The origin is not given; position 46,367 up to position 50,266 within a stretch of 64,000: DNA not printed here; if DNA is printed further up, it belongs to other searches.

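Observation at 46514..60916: One 14.4-kb ORF encodes a 4,800-aa lipobox-anchored giant surface protein with a composite architecture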

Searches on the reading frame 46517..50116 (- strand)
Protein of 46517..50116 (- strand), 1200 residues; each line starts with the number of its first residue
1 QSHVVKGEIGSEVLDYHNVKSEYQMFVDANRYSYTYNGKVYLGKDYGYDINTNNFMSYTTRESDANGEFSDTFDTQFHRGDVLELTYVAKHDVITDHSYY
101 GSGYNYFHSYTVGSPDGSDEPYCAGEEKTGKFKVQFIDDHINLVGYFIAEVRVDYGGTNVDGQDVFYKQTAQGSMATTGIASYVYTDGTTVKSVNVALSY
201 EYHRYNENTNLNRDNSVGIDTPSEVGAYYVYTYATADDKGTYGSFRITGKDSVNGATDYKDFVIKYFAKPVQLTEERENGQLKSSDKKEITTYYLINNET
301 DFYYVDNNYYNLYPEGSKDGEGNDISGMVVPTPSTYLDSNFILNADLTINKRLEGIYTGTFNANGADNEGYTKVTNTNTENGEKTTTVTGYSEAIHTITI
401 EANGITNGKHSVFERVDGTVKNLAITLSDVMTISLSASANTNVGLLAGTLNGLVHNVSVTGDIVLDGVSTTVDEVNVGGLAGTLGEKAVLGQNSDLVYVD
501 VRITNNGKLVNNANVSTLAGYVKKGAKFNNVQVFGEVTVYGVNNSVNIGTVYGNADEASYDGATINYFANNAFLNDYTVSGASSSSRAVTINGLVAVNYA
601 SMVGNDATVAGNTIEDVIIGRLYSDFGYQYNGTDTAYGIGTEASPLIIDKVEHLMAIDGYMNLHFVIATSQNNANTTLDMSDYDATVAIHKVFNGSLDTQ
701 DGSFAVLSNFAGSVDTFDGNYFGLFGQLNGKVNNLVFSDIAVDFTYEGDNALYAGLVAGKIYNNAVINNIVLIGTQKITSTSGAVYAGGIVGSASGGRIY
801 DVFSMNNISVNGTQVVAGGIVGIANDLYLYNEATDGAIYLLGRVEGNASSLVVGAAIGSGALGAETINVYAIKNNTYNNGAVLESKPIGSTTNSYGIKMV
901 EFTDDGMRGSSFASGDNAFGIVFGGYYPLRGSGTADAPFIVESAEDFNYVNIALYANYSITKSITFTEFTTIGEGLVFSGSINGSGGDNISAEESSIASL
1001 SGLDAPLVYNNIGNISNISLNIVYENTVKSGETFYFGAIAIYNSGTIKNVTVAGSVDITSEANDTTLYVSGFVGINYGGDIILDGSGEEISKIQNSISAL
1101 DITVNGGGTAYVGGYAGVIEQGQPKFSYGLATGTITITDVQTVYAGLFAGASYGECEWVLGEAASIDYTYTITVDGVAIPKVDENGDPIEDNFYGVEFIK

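Call 18: find_homologous_proteins(query=window:46517-50116:-, max_evalue=0.001)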
Query window:46517-50116:-: 8000 candidates shared short words with the query, none scored E <= 0.001.

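Call 44: search_protein_representatives(protein=window:46517-49816:-)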
Query: 1100 residues. Proteins with E-value up to 0.001 (for the whole library): 64; up to 1e-10: 44; up to 1e-30: 39. The best 64 are listed.
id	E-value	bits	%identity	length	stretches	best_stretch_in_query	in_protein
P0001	0.0e+00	2362.1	100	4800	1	1-1100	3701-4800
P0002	5.6e-273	925.2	57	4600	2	297-1099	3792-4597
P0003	1.5e-255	867.5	50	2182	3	296-1098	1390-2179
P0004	1.4e-229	781.6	48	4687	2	257-1098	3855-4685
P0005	7.5e-226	769.2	49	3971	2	296-1098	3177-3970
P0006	1.7e-223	761.4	51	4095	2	297-1099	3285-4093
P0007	2.4e-205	701.3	46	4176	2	304-1098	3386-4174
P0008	5.3e-198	677.0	49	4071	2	296-1099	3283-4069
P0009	2.5e-195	668.1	49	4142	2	303-1096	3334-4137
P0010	3.3e-158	545.2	41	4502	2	294-1087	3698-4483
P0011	2.9e-141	489.1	40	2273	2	271-1095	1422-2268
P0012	2.0e-139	483.1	39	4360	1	24-1089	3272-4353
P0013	2.3e-133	463.0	36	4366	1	9-1092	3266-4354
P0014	3.0e-130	452.7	39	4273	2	191-1092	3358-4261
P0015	5.6e-128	445.2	40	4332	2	139-1074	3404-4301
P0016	3.4e-126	439.3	40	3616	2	296-1074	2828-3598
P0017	2.0e-122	426.8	44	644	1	506-1085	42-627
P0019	3.4e-120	419.4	42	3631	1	298-1078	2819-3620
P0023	3.6e-107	376.3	45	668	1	484-1086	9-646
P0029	3.0e-95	336.8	44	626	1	470-1092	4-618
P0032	2.8e-82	293.8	45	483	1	614-1077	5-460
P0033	6.5e-71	256.2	38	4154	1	275-1083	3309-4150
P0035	4.9e-49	183.8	51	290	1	817-1083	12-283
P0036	8.7e-45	169.7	33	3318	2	297-1052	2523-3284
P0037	2.0e-44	168.6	43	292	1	832-1079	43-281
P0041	3.7e-29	118.0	35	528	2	300-605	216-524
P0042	2.8e-27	111.8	37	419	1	685-1053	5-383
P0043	1.4e-11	59.8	32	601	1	530-746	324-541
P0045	1.2e-08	50.1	34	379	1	537-776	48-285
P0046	2.7e-08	48.9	30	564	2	612-867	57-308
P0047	1.2e-07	46.8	29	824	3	612-925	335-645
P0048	1.9e-06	42.8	34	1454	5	531-723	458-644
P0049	2.9e-06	42.2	32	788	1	530-741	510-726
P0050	4.7e-06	41.5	34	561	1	622-772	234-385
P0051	1.8e-05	39.5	31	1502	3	528-716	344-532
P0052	5.7e-05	37.9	35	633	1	532-738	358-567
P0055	8.6e-05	37.3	33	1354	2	537-851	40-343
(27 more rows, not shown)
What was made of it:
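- On Pfam Glug (PF07581) / GLUG-repeat beta-helix: phmmer against 1.84 billion proteins gave P0043 at E=1.4e-11 and others at 1e-8 to 1e-3, matching aa ~4230-4480 (call 44).
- Family: 39 library proteins at E<=1e-30, most 3,300-4,700 aa (call 44).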

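Call 55: find_encoding_contigs(protein=P0002, flank=10000, max_places=4)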
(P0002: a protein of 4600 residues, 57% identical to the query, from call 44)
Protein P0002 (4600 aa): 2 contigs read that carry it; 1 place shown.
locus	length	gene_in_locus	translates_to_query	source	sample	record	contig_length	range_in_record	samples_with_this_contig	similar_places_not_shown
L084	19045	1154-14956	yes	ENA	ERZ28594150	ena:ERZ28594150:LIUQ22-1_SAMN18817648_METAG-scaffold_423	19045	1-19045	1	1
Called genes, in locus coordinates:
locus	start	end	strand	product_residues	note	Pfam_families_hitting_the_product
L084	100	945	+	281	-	PF00398:RrnaAD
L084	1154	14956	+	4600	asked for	-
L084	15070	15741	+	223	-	PF00072:Response_reg, PF00486:Trans_reg_C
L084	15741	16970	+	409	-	PF00512:HisKA, PF02518:HATPase_c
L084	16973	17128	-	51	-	PF23458:DUF7130 (weak), PF21349:RUBY_RBDX (weak)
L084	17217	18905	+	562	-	PF13177:DNA_pol3_delta2, PF00004:AAA, PF07728:AAA_5 (faint), PF13401:AAA_22 (faint), PF22608:DNAX_ATPase_lid, PF12169:DNA_pol3_gamma3 (faint)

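Call 57: find_encoding_contigs(protein=P0012, flank=8000, max_places=3)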
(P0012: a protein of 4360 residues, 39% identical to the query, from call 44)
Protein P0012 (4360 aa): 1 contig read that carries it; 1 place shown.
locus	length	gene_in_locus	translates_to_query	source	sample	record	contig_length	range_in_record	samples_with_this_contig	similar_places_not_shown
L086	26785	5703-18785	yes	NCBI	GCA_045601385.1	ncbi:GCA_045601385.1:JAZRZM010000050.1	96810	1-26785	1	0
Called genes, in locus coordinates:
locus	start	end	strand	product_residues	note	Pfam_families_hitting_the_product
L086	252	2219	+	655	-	PF00133:tRNA-synt_1, PF01406:tRNA-synt_1e (faint), PF01921:tRNA-synt_1f (faint), PF09334:tRNA-synt_1g, PF00133:tRNA-synt_1, PF08264:Anticodon_1 (faint), PF19303:Anticodon_3 (weak), PF01588:tRNA_bind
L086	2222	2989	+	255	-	PF01026:TatD_DNase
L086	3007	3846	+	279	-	PF00398:RrnaAD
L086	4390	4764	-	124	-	PF04480:DUF559, PF18741:MTES_1575 (weak)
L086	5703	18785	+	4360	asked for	-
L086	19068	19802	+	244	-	-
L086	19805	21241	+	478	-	PF00432:Prenyltrans (faint), PF14478:DUF4430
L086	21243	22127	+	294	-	-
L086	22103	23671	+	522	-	PF00931:NB-ARC (faint), PF03193:RsgA_GTPase (faint), PF03215:Rad17 (faint), PF13191:AAA_16 (faint), PF13481:AAA_25 (faint), PF00005:ABC_tran, PF00005:ABC_tran, PF13304:AAA_21, +3 more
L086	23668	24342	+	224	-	PF12822:ECF_trnsprt (faint), PF07155:ECF-ribofla_trS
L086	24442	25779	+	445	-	PF01266:DAO (faint), PF01494:FAD_binding_3, PF05834:Lycopene_cycl (faint), PF12831:FAD_oxidored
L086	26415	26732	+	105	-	-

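Call 58: find_encoding_contigs(protein=P0019, flank=8000, max_places=3)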
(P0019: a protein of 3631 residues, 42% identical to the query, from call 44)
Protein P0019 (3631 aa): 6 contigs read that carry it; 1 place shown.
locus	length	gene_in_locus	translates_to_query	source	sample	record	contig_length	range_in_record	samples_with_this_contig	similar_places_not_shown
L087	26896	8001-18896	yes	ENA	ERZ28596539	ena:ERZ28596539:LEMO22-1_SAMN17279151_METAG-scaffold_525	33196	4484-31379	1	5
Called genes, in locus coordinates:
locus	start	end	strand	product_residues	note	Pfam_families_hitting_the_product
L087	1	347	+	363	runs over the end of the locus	PF09479:Flg_new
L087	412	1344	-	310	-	PF01116:F_bP_aldolase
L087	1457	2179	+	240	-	PF02475:TRM5-TYW2_MTfase, PF02384:N6_Mtase (weak), PF05175:MTS, PF00398:RrnaAD (weak), PF06325:PrmA, PF03602:Cons_hypoth95 (weak), PF13847:Methyltransf_31 (weak), PF13649:Methyltransf_25 (weak), +1 more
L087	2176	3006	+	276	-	PF00590:TP_methylase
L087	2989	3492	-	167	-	PF07670:Gate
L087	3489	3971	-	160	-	-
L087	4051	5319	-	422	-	-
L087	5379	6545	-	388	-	PF00155:Aminotran_1_2, PF01041:DegT_DnrJ_EryC1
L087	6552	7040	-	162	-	PF13404:HTH_AsnC-type (faint), PF01037:AsnC_trans_reg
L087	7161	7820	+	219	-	PF03009:GDPD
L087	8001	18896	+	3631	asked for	-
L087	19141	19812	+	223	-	PF00072:Response_reg, PF00486:Trans_reg_C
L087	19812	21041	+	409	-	PF00512:HisKA, PF02518:HATPase_c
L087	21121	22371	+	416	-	PF00464:SHMT, PF00155:Aminotran_1_2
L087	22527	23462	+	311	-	PF21694:DNA_pol3_delta_C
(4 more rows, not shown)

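Call 59: find_encoding_contigs(protein=P0036, flank=8000, max_places=3)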
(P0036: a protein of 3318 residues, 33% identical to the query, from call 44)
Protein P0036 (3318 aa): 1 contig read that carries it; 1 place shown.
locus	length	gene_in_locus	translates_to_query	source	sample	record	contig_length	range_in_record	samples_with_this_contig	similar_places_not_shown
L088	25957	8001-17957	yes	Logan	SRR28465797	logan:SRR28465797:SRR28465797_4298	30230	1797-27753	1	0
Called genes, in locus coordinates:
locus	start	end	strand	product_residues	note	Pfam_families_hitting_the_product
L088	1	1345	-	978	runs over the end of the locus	PF22907:Ams1-like_1st, PF01074:Glyco_hydro_38N, PF09261:Alpha-mann_mid, PF07748:Glyco_hydro_38C, PF17677:Glyco_hydro38C2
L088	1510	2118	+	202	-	PF21982:RecX_HTH1 (faint), PF02631:RecX_HTH2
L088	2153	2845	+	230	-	PF03099:BPL_LplA_LipB, PF21948:LplA-B_cat, PF02237:BPL_C (weak)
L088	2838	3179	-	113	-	PF02452:PemK_toxin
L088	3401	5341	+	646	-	PF00133:tRNA-synt_1, PF01406:tRNA-synt_1e (weak), PF09334:tRNA-synt_1g, PF00133:tRNA-synt_1, PF08264:Anticodon_1, PF19303:Anticodon_3, PF01588:tRNA_bind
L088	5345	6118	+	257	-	PF01026:TatD_DNase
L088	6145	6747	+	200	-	PF04055:Radical_SAM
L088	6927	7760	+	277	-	PF00398:RrnaAD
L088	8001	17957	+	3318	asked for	-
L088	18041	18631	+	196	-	PF13189:Cytidylate_kin2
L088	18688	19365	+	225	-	PF00072:Response_reg, PF00486:Trans_reg_C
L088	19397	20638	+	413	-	PF00512:HisKA, PF02518:HATPase_c, PF14501:HATPase_c_5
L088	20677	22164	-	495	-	PF07690:MFS_1, PF13347:MFS_2, PF07690:MFS_1 (weak)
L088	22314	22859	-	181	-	PF04138:GtrA_DPMS_TM (faint)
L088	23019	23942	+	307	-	PF00005:ABC_tran, PF13304:AAA_21 (faint), PF13732:DrrA1-3_C (weak)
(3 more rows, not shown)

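Call 64: search_protein_families(library=pfam, proteins=[P0043, P0045, P0046, P0047, P0048, P0049, P0050, P0051, P0052, P0055], max_evalue=0.01)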
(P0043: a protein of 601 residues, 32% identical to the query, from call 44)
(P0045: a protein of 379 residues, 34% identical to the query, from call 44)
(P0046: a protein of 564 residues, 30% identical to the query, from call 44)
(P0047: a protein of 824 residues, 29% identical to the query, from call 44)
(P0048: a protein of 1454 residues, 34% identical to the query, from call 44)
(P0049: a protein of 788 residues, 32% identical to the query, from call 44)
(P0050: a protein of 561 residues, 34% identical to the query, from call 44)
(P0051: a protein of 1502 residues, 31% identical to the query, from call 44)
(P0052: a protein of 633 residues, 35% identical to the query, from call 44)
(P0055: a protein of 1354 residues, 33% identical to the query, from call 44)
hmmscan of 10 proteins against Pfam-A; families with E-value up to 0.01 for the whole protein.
P0043 (601 aa): 2 families
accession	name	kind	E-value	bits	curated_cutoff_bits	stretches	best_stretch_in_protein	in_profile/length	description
PF07581.17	Glug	-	3.6e-05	24.3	20.5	1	511-533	4-27/28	The GLUG motif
PF05342.19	Peptidase_M26_N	-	0.00056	19.6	27.7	1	342-468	141-250/250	M26 IgA1-specific Metallo-endopeptidase N-terminal region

P0045 (379 aa): 2 families
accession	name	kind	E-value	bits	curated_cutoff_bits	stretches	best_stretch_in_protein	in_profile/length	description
PF07581.17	Glug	-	2e-05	25.2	20.5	0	168-187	3-25/28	The GLUG motif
PF05342.19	Peptidase_M26_N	-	0.0057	16.3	27.7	0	36-106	117-189/250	M26 IgA1-specific Metallo-endopeptidase N-terminal region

P0046 (564 aa): 2 families
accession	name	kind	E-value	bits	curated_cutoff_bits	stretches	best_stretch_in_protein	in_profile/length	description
PF07581.17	Glug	-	0.0024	18.6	20.5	0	126-150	2-27/28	The GLUG motif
PF05342.19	Peptidase_M26_N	-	0.0084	15.8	27.7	0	354-386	183-220/250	M26 IgA1-specific Metallo-endopeptidase N-terminal region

P0047 (824 aa): 0 families

P0048 (1454 aa): 2 families
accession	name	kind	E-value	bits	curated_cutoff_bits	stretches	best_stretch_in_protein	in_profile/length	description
PF07581.17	Glug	-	2.5e-21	75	20.5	0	261-286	2-28/28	The GLUG motif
PF17802.7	SpaA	-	1.8e-10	41.3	23.1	1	1393-1448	2-60/91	Prealbumin-like fold domain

P0049 (788 aa): 2 families
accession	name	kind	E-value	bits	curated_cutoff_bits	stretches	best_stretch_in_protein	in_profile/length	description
PF09479.16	Flg_new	-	1e-09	38.8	27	1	264-309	10-52/65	Listeria-Bacteroides repeat domain (List_Bact_rpt)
PF18998.6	Flg_new_2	-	0.0073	16.7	23.6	0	285-303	29-47/73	Divergent InlB B-repeat domain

P0050 (561 aa): 1 family
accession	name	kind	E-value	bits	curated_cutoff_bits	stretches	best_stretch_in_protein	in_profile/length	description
PF02412.23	TSP_3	-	0.0036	17.4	25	0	73-91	14-32/36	Thrombospondin type 3 repeat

P0051 (1502 aa): 4 families
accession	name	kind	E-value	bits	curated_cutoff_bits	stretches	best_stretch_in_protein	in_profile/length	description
PF07523.18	Big_3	-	1.8e-45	153.5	21.2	5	38-100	3-66/68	Bacterial Ig-like domain (group 3)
PF07581.17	Glug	-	6.9e-35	117.5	20.5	6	468-493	2-28/28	The GLUG motif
PF00395.25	SLH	-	5.1e-29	100.4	20.8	3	1321-1361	1-41/44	S-layer homology domain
PF08796.15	DUF1797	-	0.00073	20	27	0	324-348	25-49/67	Protein of unknown function (DUF1797)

P0052 (633 aa): 2 families
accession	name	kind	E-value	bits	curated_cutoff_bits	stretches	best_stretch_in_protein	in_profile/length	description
PF01823.24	MACPF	-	5.4e-10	40.2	21.5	1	132-327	2-201/214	MAC/Perforin domain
PF07581.17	Glug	-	0.00055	20.6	20.5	1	513-538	2-28/28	The GLUG motif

P0055 (1354 aa): 5 families
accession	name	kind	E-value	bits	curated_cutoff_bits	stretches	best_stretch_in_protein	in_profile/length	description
PF00395.25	SLH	-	1.1e-36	125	20.8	3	1229-1270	2-43/44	S-layer homology domain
PF09479.16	Flg_new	-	1.8e-23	82.9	27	1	778-842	1-65/65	Listeria-Bacteroides repeat domain (List_Bact_rpt)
PF07581.17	Glug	-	8.5e-13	48.2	20.5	3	636-661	2-28/28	The GLUG motif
PF18316.7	S-l_SbsC_C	-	6.4e-09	36.6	26.6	1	382-463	3-81/86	S-layer protein SbsC C-terminal domain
PF00041.27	fn3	-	0.0027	18.3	25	0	843-886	36-71/84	Fibronectin type III domain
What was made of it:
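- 47330..48208 (-): aa 4237-4529, head beta-helix unit 2, starting with cap motif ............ This is the stretch matched by GLUG-annotated outgroup proteins (calls 44, 64).
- On Pfam Glug (PF07581) / GLUG-repeat beta-helix: 7 of 10 of these carry Pfam Glug, 6 at or above the cutoff (call 64).
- Closest known: GLUG-motif beta-helix domains: the IgA1 metalloprotease NTD2 gating domain. Same: There is significant sequence homology to proteins carrying Pfam Glug (calls 44, 64).
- Outgroup hits down to E=1.4e-11 carry Pfam Glug (calls 44, 64). GLUG repeats co-occur with SLH domains in the outgroup proteins (call 64).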

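Call 70: search_protein_families(library=pfam, proteins=[P0017, P0023, P0029, P0032, P0035, P0037, P0041, P0042], max_evalue=1)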
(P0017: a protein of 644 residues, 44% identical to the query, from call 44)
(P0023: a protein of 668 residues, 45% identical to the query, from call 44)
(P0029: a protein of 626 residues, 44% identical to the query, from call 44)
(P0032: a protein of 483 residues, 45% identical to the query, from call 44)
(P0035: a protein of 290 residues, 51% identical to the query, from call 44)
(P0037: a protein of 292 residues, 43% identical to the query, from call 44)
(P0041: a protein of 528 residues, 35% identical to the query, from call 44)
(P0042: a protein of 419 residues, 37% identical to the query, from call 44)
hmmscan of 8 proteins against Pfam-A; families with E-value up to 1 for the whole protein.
P0017 (644 aa): 2 families
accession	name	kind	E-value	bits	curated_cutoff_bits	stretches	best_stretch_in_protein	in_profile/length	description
PF05342.19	Peptidase_M26_N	-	0.081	12.6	27.7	0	430-495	189-250/250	M26 IgA1-specific Metallo-endopeptidase N-terminal region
PF06480.20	FtsH_ext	-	0.75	10.5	25.5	0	480-517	35-77/103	FtsH Extracellular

P0023 (668 aa): 1 family
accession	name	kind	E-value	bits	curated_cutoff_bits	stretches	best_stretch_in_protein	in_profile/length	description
PF19193.6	Tectonin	-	0.00082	19.3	30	1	448-537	5-92/216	Tectonin domain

P0029 (626 aa): 0 families

P0032 (483 aa): 1 family
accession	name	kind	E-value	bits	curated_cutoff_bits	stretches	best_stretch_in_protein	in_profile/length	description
PF02652.20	Lactate_perm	-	0.016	14.5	27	1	13-71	432-490/522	L-lactate permease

P0035 (290 aa): 0 families

P0037 (292 aa): 2 families
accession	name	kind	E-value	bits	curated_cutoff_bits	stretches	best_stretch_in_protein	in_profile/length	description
PF21018.2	BipA_C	-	0.13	12.4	23.8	0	235-260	23-48/110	TypA/BipA C-terminal domain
PF22432.2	PA2794-like_C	-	0.15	12.6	27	1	159-234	25-95/102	PA2794-like, C-terminal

P0041 (528 aa): 0 families

P0042 (419 aa): 0 families
